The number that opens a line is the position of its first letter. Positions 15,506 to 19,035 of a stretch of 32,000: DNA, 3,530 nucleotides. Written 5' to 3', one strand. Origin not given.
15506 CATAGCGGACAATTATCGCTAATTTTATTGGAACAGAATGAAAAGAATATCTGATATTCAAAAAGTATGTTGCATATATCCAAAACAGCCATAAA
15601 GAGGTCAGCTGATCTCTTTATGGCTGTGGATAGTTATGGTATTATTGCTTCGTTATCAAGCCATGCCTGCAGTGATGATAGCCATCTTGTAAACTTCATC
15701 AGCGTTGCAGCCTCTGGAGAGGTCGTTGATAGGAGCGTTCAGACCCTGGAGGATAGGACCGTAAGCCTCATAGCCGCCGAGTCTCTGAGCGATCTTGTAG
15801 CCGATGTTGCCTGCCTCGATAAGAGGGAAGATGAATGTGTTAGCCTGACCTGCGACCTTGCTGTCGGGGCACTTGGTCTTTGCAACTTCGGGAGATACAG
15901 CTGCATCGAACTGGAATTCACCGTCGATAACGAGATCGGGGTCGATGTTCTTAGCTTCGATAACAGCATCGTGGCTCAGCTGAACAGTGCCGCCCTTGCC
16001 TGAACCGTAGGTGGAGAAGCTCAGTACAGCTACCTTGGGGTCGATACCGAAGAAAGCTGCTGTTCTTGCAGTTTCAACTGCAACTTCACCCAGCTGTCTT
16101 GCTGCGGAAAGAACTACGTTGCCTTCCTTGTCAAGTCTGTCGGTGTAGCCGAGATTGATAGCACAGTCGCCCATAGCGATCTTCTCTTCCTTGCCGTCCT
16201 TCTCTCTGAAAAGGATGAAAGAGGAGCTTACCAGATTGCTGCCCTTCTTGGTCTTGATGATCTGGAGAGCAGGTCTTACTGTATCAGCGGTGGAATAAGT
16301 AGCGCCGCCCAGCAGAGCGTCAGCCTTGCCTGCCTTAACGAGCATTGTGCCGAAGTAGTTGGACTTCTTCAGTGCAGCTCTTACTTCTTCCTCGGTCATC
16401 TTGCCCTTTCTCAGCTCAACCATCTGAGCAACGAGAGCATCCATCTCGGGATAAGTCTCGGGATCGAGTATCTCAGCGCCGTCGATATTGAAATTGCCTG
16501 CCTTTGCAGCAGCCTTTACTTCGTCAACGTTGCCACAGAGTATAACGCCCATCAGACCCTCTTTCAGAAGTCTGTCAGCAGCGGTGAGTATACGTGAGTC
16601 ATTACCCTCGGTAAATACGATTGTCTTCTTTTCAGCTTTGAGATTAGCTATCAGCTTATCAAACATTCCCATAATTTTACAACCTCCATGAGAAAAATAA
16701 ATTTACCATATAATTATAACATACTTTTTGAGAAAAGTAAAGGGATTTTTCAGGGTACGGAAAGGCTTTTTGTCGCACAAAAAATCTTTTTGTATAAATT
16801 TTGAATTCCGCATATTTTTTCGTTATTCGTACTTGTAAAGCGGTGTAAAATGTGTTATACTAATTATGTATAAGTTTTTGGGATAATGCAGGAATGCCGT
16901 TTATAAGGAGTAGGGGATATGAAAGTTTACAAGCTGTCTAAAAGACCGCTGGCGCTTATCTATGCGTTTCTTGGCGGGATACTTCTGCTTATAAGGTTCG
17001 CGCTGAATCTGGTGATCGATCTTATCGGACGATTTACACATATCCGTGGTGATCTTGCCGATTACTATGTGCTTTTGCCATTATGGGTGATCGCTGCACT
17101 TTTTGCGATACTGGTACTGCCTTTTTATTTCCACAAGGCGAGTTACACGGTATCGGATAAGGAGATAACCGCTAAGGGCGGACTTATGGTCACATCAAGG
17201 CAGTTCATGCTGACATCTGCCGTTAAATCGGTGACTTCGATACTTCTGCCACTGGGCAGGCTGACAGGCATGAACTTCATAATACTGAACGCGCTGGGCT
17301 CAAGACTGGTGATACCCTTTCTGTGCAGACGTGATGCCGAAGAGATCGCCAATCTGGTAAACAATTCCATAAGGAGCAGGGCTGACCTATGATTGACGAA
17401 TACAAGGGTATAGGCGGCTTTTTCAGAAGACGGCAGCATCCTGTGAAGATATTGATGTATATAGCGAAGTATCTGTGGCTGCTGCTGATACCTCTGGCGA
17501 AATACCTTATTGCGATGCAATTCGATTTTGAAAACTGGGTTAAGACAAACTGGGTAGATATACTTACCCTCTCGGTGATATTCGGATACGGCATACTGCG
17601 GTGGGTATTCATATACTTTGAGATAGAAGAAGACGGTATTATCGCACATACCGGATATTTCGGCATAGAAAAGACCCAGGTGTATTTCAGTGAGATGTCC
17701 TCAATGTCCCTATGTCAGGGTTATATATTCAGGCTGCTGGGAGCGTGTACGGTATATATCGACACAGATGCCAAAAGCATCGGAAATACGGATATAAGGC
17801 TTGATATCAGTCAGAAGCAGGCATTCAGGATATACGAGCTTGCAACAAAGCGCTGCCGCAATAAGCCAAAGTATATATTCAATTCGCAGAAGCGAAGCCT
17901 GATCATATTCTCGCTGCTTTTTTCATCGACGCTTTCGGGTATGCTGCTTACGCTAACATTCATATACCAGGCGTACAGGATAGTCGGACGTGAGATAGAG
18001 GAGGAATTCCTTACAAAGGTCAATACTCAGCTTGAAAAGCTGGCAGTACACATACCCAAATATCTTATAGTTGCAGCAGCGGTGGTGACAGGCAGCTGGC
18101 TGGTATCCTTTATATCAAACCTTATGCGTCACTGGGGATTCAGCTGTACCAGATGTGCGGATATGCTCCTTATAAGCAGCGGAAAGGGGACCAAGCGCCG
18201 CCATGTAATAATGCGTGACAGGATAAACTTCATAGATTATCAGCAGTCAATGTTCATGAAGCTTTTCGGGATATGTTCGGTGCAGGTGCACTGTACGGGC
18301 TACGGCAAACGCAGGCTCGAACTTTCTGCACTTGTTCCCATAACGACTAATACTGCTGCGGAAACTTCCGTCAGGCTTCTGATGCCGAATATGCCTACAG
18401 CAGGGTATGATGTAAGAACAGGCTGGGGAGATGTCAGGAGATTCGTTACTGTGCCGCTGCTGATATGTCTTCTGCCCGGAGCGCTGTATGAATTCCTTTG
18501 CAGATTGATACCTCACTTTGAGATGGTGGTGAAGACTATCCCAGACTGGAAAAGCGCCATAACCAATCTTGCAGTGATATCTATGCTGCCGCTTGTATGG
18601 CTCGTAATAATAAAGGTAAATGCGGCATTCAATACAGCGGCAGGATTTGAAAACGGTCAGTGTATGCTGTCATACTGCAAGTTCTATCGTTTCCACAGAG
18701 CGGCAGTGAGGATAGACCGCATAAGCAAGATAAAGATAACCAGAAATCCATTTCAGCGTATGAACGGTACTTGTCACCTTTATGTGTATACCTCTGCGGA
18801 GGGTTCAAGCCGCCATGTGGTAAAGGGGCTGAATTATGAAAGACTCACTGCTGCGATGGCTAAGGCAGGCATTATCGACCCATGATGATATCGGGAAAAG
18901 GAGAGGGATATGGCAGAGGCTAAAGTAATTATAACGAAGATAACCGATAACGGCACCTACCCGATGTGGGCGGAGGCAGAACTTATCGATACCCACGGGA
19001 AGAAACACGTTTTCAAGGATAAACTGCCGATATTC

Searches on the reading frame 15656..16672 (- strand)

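Call 30: search_protein_families(library=pfam, proteins=[window:15656-16672:-], max_evalue=0.00001)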
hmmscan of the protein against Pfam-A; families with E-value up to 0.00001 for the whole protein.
window:15656-16672:- (338 aa): 1 family
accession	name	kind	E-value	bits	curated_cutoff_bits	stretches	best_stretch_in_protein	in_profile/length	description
PF01515.24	PTA_PTB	-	2.5e-106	356.1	24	1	5-335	4-319/319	Phosphate acetyl/butaryl transferase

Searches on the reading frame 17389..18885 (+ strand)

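Call 30: search_protein_families(library=pfam, proteins=[window:17389-18885:+], max_evalue=0.00001)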
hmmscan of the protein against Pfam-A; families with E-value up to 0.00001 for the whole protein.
window:17389-18885:+ (498 aa): 1 family
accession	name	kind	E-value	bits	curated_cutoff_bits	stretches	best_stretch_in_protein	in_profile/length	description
PF03703.20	bPH_2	-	3.6e-25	88.5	22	2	77-130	6-59/78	Bacterial PH domain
